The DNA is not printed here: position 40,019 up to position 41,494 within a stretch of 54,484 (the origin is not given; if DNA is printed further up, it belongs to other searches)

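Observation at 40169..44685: Fungal-type GH54 arabinofuranosidase domain coupled by start/stop overlap to its own VKOR-thioredoxin disulfide oxidase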

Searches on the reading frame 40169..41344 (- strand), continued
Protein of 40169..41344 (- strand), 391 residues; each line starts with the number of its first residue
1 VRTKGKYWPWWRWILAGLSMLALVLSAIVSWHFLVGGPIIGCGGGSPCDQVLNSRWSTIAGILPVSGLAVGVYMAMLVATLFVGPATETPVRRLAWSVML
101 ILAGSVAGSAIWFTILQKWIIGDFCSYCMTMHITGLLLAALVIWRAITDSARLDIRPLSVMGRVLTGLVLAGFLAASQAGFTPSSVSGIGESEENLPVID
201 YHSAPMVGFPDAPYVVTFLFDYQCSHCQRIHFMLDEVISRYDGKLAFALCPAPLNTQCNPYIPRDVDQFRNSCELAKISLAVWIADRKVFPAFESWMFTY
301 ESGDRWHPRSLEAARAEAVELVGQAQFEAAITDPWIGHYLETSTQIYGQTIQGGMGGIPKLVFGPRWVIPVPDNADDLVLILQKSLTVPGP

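Call 20: find_encoding_contigs(protein=P0239, flank=8000, max_places=3)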
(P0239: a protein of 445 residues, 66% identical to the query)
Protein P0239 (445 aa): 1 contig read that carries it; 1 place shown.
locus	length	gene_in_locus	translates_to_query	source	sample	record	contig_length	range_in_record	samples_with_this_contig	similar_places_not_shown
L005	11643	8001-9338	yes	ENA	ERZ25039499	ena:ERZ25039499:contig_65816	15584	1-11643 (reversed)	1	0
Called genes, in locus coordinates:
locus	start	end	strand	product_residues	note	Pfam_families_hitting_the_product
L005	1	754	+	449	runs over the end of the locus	PF04616:Glyco_hydro_43, PF03422:CBM_6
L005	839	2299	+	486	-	PF13347:MFS_2, PF07690:MFS_1, PF13347:MFS_2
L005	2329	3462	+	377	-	PF00331:Glyco_hydro_10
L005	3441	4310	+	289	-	PF04616:Glyco_hydro_43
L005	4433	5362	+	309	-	PF09206:ArabFuran-catal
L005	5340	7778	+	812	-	PF09206:ArabFuran-catal, PF10633:NPCBM_assoc, PF00932:LTD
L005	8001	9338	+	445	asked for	PF07884:VKOR, PF13462:Thioredoxin_4 (weak)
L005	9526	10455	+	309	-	PF14498:Glyco_hyd_65N_2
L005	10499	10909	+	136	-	PF22124:Glyco_hydro_95_cat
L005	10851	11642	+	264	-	?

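Call 44: find_related_loci(query=A2, collection=metagenome_contigs, flank=6000)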
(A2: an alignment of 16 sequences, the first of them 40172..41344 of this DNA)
Query A2 (391 aa) in metagenome_contigs; peptide patterns used: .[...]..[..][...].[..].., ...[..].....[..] (x = any residue, [..] = any of these).
599 stretches matched a pattern (row limit reached: there are more); 525 encode a relative of the query (tblastn E <= 1e-3); the best 80 are kept; 80 distinct loci.
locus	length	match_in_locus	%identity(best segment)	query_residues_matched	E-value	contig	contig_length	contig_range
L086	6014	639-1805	81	1-389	0e+0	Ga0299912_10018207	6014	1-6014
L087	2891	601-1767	78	1-389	0e+0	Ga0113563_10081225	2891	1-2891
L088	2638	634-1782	76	6-388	0e+0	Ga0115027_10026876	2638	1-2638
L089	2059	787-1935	75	6-388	0e+0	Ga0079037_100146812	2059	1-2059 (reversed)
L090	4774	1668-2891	72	6-391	0e+0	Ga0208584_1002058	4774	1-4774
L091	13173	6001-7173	77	1-391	0e+0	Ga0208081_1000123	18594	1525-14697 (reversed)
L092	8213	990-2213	69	6-391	0e+0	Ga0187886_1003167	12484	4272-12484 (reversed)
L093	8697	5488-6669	72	1-391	0e+0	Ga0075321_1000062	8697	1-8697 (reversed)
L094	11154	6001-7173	70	1-391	0e+0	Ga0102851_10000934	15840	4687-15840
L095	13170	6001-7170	71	6-391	0e+0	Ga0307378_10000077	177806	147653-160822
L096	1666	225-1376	72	6-391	0e+0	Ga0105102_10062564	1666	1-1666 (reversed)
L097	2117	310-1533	68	6-391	0e+0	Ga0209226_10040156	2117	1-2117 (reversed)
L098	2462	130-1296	72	7-391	0e+0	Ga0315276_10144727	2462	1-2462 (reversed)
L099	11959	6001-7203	64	6-391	0e+0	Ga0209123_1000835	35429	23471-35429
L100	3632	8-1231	67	6-391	0e+0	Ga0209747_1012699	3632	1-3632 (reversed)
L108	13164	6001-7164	68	8-391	8e-176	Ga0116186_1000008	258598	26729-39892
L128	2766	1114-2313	64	8-391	3e-179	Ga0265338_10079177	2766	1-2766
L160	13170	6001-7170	61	6-390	4e-158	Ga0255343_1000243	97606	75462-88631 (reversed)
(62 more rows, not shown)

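Call 48: search_protein_families(library=pfam, proteins=[L160:46-2718:+, L160:2754-3923:+, L160:3940-5883:+, L160:5968-7176:+, L160:7253-10447:+, L160:10525-11640:+, L108:7257-10451:+, L108:738-2402:+], max_evalue=0.001)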
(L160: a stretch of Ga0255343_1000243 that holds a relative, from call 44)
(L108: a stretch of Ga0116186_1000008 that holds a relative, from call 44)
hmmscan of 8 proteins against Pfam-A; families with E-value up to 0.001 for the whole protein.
L160:46-2718:+ (890 aa): 5 families
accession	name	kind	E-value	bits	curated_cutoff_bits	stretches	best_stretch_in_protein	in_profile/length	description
PF00756.26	Esterase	-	1.1e-68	232.2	22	3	301-450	1-149/251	Putative esterase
PF12146.15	Hydrolase_4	-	3.3e-08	33.6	27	0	395-459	56-117/239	Serine aminopeptidase, S33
PF00326.27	Peptidase_S9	-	2.5e-05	24.3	22.6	0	151-203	60-116/213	Prolyl oligopeptidase family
PF02230.22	Abhydrolase_2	-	2.8e-05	24.5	23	0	687-815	15-149/217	Phospholipase/Carboxylesterase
PF12740.14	PETase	-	0.00058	19.8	28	0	152-196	122-165/263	PET hydrolase-like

L160:2754-3923:+ (389 aa): 1 family
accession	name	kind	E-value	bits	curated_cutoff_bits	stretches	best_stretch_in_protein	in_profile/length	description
PF00756.26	Esterase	-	1.6e-17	64.6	22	1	163-306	1-149/251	Putative esterase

L160:3940-5883:+ (647 aa): 3 families
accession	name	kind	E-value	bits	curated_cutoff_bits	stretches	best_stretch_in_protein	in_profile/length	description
PF07944.18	Beta-AFase-like_GH127_cat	-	3.2e-109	365.8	24.9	1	44-425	1-375/376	Beta-L-arabinofuranosidase, GH127 catalytic domain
PF16375.10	DUF4986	-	4e-28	98.3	29.5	1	558-641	1-84/84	Domain of unknown function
PF20736.2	Glyco_hydro127M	-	4.8e-27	94.4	24.2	1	436-530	2-95/95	Beta-L-arabinofuranosidase, GH127 middle domain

L160:5968-7176:+ (402 aa): 2 families
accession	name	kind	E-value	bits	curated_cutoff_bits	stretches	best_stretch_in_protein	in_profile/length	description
PF07884.19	VKOR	-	7.3e-18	65.4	27.5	1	22-147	4-132/134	Vitamin K epoxide reductase family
PF13462.12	Thioredoxin_4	-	4.2e-05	24.2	23.2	1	215-263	5-55/165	Thioredoxin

L160:7253-10447:+ (1064 aa): 3 families
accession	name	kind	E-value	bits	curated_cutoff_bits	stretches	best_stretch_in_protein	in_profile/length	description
PF09206.18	ArabFuran-catal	-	4.9e-127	423.8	25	1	39-362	1-314/315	Alpha-L-arabinofuranosidase B, catalytic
PF00932.25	LTD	-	1.2e-11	45.4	34.3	1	471-555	7-92/109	Lamin Tail Domain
PF10633.15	NPCBM_assoc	-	1e-10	42.1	24.4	1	376-453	2-73/78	NPCBM-associated, NEW3 domain of alpha-galactosidase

L160:10525-11640:+ (371 aa): 2 families
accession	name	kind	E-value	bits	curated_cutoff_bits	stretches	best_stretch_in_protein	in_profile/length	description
PF06964.18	Alpha-L-AF_C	-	3.9e-14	53.6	27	1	319-371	1-47/165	Alpha-L-arabinofuranosidase C-terminal domain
PF22848.2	ASD1_dom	-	4.9e-05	23.5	22.2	0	84-154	4-79/239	Alpha-L-arabinofuranosidase 1 domain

L108:7257-10451:+ (1064 aa): 3 families
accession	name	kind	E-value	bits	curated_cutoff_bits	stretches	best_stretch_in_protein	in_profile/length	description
PF09206.18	ArabFuran-catal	-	1.7e-125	418.8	25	1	37-360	1-314/315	Alpha-L-arabinofuranosidase B, catalytic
PF10633.15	NPCBM_assoc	-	5.8e-12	46.1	24.4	1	374-451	2-73/78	NPCBM-associated, NEW3 domain of alpha-galactosidase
PF00932.25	LTD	-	1.1e-10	42.3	34.3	1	469-541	7-73/109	Lamin Tail Domain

L108:738-2402:+ (554 aa): 1 family
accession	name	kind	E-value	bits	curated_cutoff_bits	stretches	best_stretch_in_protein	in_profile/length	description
PF04616.20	Glyco_hydro_43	-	3.3e-71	240.4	32.2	1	61-351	1-288/288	Glycosyl hydrolases family 43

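Call 64: predict_structure(alignment_id=A3)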
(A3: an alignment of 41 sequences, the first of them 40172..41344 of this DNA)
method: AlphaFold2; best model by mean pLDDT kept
length: 391 residues; sequences in the alignment: 41
mean_pLDDT: 74.0   pTM: 0.52
mean pLDDT of the five models: 74.0, 68.4, 64.0, 57.6, 51.1
residues with pLDDT >= 90: 62; 70-90: 197; 50-70: 83; < 50: 49
segments of 3 or more residues with pLDDT < 50: 1-4, 55-65, 182-195, 352-369
pLDDT, mean of each block of 10 residues (from residue 1): 58 88 80 57 54 47 51 87 80 87 86 66 67 87 84 72 86 69 37 51 82 80 81 89 86 83 68 93 95 87 68 96 97 93 76 38 37 78 67 63
secondary structure, 60 per line:
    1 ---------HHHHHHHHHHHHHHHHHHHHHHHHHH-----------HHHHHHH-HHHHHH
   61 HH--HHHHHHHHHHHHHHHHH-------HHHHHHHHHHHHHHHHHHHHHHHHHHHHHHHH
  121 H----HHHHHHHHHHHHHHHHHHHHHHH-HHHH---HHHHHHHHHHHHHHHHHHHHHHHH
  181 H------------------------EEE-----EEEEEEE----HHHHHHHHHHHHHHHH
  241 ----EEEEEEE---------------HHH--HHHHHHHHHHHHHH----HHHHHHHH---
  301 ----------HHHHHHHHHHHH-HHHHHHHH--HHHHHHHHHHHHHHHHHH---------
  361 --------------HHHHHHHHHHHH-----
elements in order: H10-35 H47-53 H55-62 H65-81 H89-121 H126-148 H150-153 H157-181 E206-208 E214-220 H225-240 E245-251 H272-285 H290-297 H311-322 H324-331 H334-351 H375-386

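Call 67: fold_search(model_id=the predicted structure, library=pdb)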
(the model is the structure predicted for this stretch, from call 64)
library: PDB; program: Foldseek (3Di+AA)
matches with E <= 10: 532; with E <= 0.001: 15
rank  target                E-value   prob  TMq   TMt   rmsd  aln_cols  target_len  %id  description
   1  4xvw_E                7.2e-05  1.00  0.34  0.58  17.7       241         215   17  Crystal structure of Proteus mirabilis ScsC in a compact conformation (released 2016-06-08)
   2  5idr_C                1.5e-04  1.00  0.33  0.56  17.6       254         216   17  Crystal structure of Proteus Mirabilis ScsC in a transitional conformation (released 2017-08-02)
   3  4xvw_R                1.5e-04  1.00  0.33  0.55  10.9       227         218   18  Crystal structure of Proteus mirabilis ScsC in a compact conformation (released 2016-06-08)
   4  6eez_B                2.7e-04  1.00  0.30  0.59   3.2       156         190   20  Crystal Structure of the thiol-disulfide exchange protein alpha-DsbA2 from Wolbachia pipientis (released 2019-04-17)
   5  5idr_F                2.8e-04  1.00  0.34  0.56  19.4       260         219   17  Crystal structure of Proteus Mirabilis ScsC in a transitional conformation (released 2017-08-02)
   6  4xvw_N                2.9e-04  1.00  0.34  0.58  19.4       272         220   16  Crystal structure of Proteus mirabilis ScsC in a compact conformation (released 2016-06-08)
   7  6nen                  3.0e-04  1.00  0.34  0.70   4.8       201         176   19  Catalytic domain of Proteus mirabilis ScsC (released 2019-03-06)
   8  4xvw_B                3.2e-04  1.00  0.33  0.54  18.8       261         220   16  Crystal structure of Proteus mirabilis ScsC in a compact conformation (released 2016-06-08)
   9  6eez_A                3.9e-04  1.00  0.30  0.60   3.2       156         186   20  Crystal Structure of the thiol-disulfide exchange protein alpha-DsbA2 from Wolbachia pipientis (released 2019-04-17)
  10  3gyk_B                4.4e-04  1.00  0.30  0.61   5.7       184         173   18  The crystal structure of a thioredoxin-like oxidoreductase from Silicibacter pomeroyi DSS-3 (released 2009-06-09)
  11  4gxz_C                5.0e-04  1.00  0.34  0.70   5.9       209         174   15  Crystal structure of a periplasmic thioredoxin-like protein from Salmonella enterica serovar Typhimurium (released 2013-07-17)
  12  3gyk_A                6.0e-04  1.00  0.31  0.62   5.7       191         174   18  The crystal structure of a thioredoxin-like oxidoreductase from Silicibacter pomeroyi DSS-3 (released 2009-06-09)
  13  6mhh                  6.2e-04  1.00  0.33  0.57  13.1       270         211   17  Proteus mirabilis ScsC linker (residues 39-49) deletion and N6K mutant (released 2019-03-06)
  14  6eez_C                7.4e-04  1.00  0.30  0.61   3.3       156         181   20  Crystal Structure of the thiol-disulfide exchange protein alpha-DsbA2 from Wolbachia pipientis (released 2019-04-17)
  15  4gxz_B                8.7e-04  1.00  0.33  0.68   5.5       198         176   15  Crystal structure of a periplasmic thioredoxin-like protein from Salmonella enterica serovar Typhimurium (released 2013-07-17)
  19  4nv2                  2.1e-03  1.00  0.36  0.50   5.4       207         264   24  C50A mutant of Synechococcus VKOR, C2221 crystal form (released 2014-02-12)
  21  4nv6                  2.7e-03  1.00  0.35  0.49  12.7       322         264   19  C212A mutant of Synechococcus VKOR (released 2014-02-12)
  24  3kp9                  6.1e-03  1.00  0.35  0.50   9.3       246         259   20  Structure of a bacterial homolog of vitamin K epoxide reductase (released 2010-02-09)
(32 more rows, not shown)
